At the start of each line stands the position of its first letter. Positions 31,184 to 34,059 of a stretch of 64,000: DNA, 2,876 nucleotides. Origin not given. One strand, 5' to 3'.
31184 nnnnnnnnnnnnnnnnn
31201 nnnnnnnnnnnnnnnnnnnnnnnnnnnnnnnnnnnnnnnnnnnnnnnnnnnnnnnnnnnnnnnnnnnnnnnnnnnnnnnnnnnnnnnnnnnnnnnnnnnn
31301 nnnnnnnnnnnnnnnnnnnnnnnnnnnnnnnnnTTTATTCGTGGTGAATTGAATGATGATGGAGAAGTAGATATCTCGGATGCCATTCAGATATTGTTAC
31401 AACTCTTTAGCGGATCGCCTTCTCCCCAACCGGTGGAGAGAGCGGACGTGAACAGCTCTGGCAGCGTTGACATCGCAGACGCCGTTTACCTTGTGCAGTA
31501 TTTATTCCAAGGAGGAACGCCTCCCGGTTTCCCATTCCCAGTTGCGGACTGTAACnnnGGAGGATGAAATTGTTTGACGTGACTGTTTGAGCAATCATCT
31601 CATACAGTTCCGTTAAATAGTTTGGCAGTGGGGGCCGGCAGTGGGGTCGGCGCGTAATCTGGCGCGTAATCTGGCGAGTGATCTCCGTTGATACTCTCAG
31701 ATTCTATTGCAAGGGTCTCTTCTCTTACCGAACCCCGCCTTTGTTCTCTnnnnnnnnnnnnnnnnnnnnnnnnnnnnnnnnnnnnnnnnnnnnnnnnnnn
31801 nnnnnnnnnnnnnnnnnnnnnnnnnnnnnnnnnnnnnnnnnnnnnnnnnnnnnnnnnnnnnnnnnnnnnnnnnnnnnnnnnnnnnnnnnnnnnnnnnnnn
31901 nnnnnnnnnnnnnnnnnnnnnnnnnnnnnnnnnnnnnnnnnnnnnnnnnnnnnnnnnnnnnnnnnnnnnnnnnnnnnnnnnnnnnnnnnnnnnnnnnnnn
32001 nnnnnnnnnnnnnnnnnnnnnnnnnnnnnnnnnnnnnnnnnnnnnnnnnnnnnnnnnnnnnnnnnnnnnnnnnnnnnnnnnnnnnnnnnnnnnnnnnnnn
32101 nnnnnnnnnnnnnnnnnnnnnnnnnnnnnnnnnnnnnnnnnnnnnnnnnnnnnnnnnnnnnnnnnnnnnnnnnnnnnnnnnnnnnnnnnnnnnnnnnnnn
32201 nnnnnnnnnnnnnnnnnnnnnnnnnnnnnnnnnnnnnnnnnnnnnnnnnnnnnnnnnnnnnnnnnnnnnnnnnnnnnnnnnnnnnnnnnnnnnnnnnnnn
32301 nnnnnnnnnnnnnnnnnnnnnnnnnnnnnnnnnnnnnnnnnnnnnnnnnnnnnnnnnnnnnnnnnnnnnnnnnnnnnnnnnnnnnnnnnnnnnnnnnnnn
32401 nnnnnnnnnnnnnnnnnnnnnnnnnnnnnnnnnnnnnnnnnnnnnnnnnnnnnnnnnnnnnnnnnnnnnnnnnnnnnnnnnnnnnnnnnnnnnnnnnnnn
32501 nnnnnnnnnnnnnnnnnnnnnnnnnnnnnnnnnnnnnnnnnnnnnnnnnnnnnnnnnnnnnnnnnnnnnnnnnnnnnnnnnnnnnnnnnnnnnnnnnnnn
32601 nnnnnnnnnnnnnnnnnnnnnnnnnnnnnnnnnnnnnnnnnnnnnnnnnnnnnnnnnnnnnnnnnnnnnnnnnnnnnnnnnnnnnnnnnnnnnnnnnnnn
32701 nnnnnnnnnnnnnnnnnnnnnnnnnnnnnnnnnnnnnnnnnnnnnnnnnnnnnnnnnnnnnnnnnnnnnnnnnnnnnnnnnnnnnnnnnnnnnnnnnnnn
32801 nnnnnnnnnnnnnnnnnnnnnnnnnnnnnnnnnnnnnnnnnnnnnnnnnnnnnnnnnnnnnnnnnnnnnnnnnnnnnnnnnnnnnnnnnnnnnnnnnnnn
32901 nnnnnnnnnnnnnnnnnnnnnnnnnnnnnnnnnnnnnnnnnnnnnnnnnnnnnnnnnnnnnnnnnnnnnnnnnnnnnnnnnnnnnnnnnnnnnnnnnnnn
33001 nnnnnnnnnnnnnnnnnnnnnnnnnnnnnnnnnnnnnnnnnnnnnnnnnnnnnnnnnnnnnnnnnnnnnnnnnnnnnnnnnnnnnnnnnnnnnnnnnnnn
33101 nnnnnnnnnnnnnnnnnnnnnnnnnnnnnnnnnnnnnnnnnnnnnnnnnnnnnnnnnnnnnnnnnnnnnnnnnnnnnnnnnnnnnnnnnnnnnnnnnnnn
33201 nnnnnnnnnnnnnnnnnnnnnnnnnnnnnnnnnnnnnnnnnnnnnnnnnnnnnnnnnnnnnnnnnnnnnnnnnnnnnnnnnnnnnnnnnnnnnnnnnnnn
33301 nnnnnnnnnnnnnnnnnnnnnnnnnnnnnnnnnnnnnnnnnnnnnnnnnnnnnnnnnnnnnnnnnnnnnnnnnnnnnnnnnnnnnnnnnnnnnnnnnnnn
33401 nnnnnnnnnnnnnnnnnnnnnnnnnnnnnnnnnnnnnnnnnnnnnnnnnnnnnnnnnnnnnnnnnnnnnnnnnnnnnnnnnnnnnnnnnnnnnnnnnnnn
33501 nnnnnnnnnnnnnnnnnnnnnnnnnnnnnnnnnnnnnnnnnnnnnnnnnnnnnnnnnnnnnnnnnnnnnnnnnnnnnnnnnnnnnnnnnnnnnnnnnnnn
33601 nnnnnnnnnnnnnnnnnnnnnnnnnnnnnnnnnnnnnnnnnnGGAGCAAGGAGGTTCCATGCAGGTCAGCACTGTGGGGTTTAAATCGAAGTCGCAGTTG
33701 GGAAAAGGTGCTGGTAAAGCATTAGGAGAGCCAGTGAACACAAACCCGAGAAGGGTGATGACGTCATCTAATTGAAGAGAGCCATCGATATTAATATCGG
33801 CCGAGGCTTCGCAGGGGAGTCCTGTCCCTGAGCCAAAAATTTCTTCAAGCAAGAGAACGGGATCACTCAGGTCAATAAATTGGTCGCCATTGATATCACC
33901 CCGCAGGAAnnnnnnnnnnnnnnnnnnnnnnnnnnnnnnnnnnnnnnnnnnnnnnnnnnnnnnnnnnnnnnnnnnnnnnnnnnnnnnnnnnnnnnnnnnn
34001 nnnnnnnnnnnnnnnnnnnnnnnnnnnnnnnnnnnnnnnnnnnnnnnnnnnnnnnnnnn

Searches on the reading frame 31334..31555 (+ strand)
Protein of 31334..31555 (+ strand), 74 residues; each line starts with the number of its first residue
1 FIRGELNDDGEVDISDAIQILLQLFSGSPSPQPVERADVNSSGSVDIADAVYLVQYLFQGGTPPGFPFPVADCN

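Call 60: search_protein_families(library=ncbifam, proteins=[window:31334-31555:+], max_evalue=10)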
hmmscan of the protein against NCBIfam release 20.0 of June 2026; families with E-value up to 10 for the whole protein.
window:31334-31555:+ (74 aa): 2 families
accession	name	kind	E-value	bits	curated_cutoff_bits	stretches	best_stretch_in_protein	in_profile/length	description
NF049990.1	CellobisidaseCelK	equivalog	0.0028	15.9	1700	1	2-58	828-883/889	cellulose 1,4-beta-cellobiosidase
NF041540.1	dockerin_GC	domain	0.04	14.3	29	1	7-56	13-62/67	GC-type dockerin domain-anchored protein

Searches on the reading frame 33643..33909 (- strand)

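Call 60: search_protein_families(library=ncbifam, proteins=[window:33643-33909:-], max_evalue=10)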
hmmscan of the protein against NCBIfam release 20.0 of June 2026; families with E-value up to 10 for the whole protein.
window:33643-33909:- (89 aa): 1 family
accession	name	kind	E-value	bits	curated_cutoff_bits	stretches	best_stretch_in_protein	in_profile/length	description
NF045500.1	Omp28_seleno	equivalog_domain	0.037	13.4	200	1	4-57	318-375/377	Omp28-related selenoprotein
